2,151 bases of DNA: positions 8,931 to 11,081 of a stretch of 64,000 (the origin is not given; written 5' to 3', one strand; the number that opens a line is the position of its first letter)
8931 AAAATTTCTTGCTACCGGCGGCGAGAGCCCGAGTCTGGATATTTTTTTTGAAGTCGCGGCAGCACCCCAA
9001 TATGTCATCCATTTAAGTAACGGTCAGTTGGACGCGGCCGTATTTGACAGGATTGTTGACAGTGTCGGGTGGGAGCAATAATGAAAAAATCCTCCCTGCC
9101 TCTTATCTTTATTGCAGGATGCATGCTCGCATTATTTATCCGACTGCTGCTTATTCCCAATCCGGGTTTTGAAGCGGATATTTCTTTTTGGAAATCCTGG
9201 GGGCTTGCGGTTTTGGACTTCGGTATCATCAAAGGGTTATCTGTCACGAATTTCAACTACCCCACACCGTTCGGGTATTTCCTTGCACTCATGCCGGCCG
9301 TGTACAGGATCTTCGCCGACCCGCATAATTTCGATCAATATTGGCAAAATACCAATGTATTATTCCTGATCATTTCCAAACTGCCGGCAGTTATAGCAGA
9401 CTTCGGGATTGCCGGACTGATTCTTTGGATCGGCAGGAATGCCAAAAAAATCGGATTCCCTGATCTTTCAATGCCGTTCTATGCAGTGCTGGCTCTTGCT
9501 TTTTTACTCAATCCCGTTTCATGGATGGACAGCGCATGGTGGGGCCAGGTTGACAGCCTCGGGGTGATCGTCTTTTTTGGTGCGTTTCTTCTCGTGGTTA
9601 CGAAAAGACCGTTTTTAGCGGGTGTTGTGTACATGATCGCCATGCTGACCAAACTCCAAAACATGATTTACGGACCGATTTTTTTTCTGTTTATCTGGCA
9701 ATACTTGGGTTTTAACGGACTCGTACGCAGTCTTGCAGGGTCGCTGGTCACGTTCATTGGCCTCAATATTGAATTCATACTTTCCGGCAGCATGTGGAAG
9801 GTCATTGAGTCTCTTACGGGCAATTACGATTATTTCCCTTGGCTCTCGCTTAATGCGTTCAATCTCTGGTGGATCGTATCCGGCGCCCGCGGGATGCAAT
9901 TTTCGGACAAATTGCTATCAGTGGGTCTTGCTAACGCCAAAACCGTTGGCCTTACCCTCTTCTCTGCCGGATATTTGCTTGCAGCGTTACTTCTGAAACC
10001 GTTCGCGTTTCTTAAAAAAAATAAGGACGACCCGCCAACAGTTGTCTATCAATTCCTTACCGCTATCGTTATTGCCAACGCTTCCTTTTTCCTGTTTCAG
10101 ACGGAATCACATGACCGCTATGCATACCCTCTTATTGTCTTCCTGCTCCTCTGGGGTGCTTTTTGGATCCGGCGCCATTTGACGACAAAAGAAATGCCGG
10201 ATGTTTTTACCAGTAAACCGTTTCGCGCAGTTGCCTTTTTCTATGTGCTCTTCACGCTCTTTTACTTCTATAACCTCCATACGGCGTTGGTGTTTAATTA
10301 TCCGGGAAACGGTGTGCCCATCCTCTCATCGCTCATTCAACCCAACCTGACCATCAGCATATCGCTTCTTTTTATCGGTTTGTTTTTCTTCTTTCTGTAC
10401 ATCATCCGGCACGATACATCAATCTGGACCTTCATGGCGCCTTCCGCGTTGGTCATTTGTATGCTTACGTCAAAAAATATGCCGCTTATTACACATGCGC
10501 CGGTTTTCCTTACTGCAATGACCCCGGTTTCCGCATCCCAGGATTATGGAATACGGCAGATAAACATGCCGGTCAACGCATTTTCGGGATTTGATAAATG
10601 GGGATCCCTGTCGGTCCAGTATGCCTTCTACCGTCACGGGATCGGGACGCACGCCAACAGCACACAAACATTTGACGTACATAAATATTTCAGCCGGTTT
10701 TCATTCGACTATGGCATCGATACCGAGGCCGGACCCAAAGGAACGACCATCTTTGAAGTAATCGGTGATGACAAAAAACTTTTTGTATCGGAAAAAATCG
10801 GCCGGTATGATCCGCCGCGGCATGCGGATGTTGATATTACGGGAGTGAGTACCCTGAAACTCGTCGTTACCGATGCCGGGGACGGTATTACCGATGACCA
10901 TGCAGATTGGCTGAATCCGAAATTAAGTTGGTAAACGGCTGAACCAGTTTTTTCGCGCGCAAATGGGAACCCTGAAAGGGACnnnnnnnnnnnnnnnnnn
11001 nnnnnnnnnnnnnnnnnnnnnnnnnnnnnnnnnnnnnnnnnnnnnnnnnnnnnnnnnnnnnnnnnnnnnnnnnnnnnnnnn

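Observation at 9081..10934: GT-C-like membrane enzyme fused to an NPCBM carbohydrate-binding module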

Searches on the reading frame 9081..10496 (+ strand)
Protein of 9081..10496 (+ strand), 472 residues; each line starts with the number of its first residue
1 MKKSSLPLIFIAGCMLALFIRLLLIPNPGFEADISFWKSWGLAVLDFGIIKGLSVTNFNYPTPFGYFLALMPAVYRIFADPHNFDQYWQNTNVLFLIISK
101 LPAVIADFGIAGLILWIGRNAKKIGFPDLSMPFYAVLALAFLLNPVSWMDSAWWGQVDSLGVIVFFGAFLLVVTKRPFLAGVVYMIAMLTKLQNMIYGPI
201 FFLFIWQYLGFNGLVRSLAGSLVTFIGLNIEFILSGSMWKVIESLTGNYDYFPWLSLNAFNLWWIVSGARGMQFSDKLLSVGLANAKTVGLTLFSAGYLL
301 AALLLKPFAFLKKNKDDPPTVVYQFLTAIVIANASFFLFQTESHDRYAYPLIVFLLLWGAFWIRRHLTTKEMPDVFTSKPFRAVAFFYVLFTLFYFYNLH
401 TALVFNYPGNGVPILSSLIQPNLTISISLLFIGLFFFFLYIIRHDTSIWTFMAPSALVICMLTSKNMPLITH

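Call 39: predict_structure(alignment_id=A2)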
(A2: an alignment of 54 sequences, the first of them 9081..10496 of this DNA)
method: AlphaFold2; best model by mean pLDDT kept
length: 472 residues; sequences in the alignment: 54
mean_pLDDT: 88.0   pTM: 0.90
mean pLDDT of the five models: 88.0, 87.1, 87.0, 86.2, 84.3
residues with pLDDT >= 90: 291; 70-90: 133; 50-70: 36; < 50: 12
segments of 3 or more residues with pLDDT < 50: 249-257
pLDDT, mean of each block of 10 residues (from residue 1): 78 97 90 84 94 79 88 96 90 93 96 98 95 97 94 84 93 98 81 68 94 97 93 90 67 50 82 62 81 91 86 83 96 89 68 97 95 95 97 92 85 87 92 96 90 94 91 88
secondary structure, 60 per line:
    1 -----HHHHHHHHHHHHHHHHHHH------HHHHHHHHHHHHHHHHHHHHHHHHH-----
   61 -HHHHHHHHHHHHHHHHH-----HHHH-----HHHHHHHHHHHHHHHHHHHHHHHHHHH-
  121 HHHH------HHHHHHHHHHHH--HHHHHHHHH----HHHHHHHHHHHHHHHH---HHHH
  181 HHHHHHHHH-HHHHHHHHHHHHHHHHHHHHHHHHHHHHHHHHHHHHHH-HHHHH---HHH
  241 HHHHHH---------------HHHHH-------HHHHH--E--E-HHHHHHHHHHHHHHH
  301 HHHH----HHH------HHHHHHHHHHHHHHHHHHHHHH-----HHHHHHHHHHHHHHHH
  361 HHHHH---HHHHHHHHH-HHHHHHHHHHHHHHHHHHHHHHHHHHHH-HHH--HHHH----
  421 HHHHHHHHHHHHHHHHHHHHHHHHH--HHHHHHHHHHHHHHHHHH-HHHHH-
elements in order: H6-24 H31-55 H62-78 H84-87 H93-119 H121-124 H131-142 H145-153 H158-173 H177-189 H191-228 H230-234 H238-246 H262-266 H274-278 H286-304 H318-339 H345-365 H369-377 H379-406 H413-416 H421-445 H448-465 H467-471

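Call 43: fold_search(model_id=the predicted structure, library=pdb)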
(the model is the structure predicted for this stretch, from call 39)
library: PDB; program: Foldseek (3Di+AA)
matches with E <= 10: 175; with E <= 0.001: 0
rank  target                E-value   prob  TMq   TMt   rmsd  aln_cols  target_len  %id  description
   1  8age_A                3.7e-02  1.00  0.41  0.32  13.1       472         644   13  Structure of yeast oligosaccharylransferase complex with acceptor peptide bound (released 2022-12-07)
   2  8agb_A                7.7e-02  1.00  0.39  0.30  14.6       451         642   13  Structure of yeast oligosaccharylransferase complex with lipid-linked oligosaccharide bound (released 2022-12-07)
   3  7wld_U                8.3e-02  1.00  0.46  0.51   8.7       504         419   16  Cryo-EM structure of the human glycosylphosphatidylinositol transamidase complex at 2.53 Angstrom resolution (released 2022-04-27)
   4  8b6l_I                1.4e-01  0.93  0.35  0.26  12.1       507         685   11  Subtomogram average of the human Sec61-TRAP-OSTA-translocon (released 2022-12-07)
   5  9n9j_I                1.8e-01  0.96  0.39  0.28  11.8       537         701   11  Structure of a GRP94 folding intermediate engaged with a CCDC134- and FKBP11-bound secretory translocon (released 2025-11-19)
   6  6ezn_F                1.9e-01  0.97  0.39  0.30  14.8       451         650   12  Cryo-EM structure of the yeast oligosaccharyltransferase (OST) complex (released 2018-01-17)
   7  7oci_F                2.0e-01  0.94  0.36  0.28  12.6       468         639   13  Cryo-EM structure of yeast Ost6p containing oligosaccharyltransferase complex (released 2022-02-16)
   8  8imx_U                2.9e-01  0.97  0.47  0.51   9.5       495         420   14  Cryo-EM structure of GPI-T with a chimeric GPI-anchored protein (released 2023-08-16)
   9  3gi8_C                3.5e-01  0.18  0.15  0.16  20.6       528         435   12  Crystal Structure of ApcT K158A Transporter Bound to 7F11 Monoclonal Fab Fragment (released 2009-08-18)
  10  8pn9_A                3.8e-01  0.90  0.41  0.31  11.8       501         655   10  Structure of human oligosaccharyltransferase OST-A complex bound to NGI-1 (released 2024-05-08)
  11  5gmy_A                4.1e-01  0.87  0.39  0.24  13.5       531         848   11  Crystal structure of the Archaeoglobus fulgidus oligosaccharyltransferase (O29867_ARCFU) tethered with an acceptor pep (released 2017-02-01)
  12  9s6u_A                4.6e-01  0.91  0.40  0.36  10.1       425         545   14  Ternary cryo-EM structure of human ALG9 with Dol25-PP-GlcNAc2Man8, Dol25-P-Man and Fab (released 2026-03-18)
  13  7awq                  5.6e-01  0.07  0.10  0.11  24.1       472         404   14  Structure of the thermostabilized EAAT1 cryst-E386Q mutant in complex with L-ASP, sodium ions and the allosteric inhibit (released 2021-10-13)
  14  4zwb_A                6.1e-01  0.08  0.13  0.13  24.4       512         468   11  Crystal structure of maltose-bound human GLUT3 in the outward-occluded conformation at 2.4 angstrom (released 2015-07-22)
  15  5ic0                  7.1e-01  0.06  0.10  0.10  30.0       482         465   11  Structural analysis of a talin triple domain module (released 2016-05-18)
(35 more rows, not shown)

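Call 50: search_solved_structures(query=A3, max_evalue=10, show_alignments=3)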
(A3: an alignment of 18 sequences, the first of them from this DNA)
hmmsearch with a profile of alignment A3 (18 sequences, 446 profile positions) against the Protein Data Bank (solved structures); distinct sequences matched with E-value up to 10: 2.
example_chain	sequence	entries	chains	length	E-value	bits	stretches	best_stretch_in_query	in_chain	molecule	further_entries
23gf_B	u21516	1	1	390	3.5e-08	35.9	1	101-209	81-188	GPI mannosyltransferase 1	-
23gx_B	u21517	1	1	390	3.6e-08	35.8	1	101-209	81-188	GPI mannosyltransferase 1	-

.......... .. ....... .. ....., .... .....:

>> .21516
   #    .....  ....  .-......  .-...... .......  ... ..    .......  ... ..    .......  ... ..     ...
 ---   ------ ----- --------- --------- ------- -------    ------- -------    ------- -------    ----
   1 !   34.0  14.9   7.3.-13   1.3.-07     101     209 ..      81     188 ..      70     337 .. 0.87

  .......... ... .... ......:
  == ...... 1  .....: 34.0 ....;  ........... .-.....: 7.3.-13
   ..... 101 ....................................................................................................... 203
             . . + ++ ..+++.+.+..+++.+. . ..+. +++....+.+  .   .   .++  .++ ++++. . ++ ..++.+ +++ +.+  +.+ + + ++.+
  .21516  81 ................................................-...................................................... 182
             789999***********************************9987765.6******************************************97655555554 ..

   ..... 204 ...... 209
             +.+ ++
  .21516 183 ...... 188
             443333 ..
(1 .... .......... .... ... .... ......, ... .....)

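Call 51: search_protein_families(library=pfam, alignment_id=A3, max_evalue=1)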
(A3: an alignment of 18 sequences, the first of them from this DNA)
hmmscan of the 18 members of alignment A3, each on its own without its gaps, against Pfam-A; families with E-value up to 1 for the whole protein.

A. member 1, seq(470 aa): 1 family
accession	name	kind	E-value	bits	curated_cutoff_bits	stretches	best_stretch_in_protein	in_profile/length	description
PF09594.16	GT87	-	0.23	11.6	25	1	111-329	32-230/237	Glycosyltransferase family 87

B. families by the number of members that match (of 18 scanned): 8 families
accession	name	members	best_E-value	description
PF09594.16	GT87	6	8.7e-07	Glycosyltransferase family 87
PF03155.21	Alg6_Alg8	4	1.4e-07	ALG6, ALG8 glycosyltransferase family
PF13231.12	PMT_2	2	0.0079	Dolichyl-phosphate-mannose-protein mannosyltransferase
PF06728.19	PIG-U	1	4.4e-07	GPI transamidase subunit PIG-U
PF05208.19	ALG3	1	0.0035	ALG3 protein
PF10725.14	DUF2517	1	0.24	Protein of unknown function (DUF2517)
PF00356.27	LacI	1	0.3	Bacterial regulatory proteins, lacI family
PF07850.20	Renin_r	1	0.68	Renin receptor-like transmembrane spanning segment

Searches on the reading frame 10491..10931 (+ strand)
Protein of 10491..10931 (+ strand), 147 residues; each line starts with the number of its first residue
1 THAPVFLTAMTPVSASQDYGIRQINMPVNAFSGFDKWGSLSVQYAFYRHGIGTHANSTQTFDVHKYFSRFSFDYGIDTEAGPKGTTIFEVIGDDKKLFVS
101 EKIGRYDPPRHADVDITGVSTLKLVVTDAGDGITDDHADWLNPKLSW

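Call 42: search_solved_structures(query=window:10491-10931:+, max_evalue=0.001, show_alignments=3)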
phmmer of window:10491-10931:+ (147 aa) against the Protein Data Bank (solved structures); distinct sequences matched with E-value up to 0.001: 5.
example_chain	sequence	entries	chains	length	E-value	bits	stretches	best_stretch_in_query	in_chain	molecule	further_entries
7js4_A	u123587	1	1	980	6.9e-18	68.4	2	8-145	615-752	F5/8 type C domain protein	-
2vmh_A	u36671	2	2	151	7.5e-13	52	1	5-145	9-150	FIBRONECTIN TYPE III DOMAIN PROTEIN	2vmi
2vmg_A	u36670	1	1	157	8.5e-13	51.8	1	5-145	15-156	FIBRONECTIN TYPE III DOMAIN PROTEIN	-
7jrm_A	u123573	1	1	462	4.2e-05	26.9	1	47-144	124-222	F5/8 type C domain protein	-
7jrl_A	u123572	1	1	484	4.5e-05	26.7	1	47-144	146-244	F5/8 type C domain protein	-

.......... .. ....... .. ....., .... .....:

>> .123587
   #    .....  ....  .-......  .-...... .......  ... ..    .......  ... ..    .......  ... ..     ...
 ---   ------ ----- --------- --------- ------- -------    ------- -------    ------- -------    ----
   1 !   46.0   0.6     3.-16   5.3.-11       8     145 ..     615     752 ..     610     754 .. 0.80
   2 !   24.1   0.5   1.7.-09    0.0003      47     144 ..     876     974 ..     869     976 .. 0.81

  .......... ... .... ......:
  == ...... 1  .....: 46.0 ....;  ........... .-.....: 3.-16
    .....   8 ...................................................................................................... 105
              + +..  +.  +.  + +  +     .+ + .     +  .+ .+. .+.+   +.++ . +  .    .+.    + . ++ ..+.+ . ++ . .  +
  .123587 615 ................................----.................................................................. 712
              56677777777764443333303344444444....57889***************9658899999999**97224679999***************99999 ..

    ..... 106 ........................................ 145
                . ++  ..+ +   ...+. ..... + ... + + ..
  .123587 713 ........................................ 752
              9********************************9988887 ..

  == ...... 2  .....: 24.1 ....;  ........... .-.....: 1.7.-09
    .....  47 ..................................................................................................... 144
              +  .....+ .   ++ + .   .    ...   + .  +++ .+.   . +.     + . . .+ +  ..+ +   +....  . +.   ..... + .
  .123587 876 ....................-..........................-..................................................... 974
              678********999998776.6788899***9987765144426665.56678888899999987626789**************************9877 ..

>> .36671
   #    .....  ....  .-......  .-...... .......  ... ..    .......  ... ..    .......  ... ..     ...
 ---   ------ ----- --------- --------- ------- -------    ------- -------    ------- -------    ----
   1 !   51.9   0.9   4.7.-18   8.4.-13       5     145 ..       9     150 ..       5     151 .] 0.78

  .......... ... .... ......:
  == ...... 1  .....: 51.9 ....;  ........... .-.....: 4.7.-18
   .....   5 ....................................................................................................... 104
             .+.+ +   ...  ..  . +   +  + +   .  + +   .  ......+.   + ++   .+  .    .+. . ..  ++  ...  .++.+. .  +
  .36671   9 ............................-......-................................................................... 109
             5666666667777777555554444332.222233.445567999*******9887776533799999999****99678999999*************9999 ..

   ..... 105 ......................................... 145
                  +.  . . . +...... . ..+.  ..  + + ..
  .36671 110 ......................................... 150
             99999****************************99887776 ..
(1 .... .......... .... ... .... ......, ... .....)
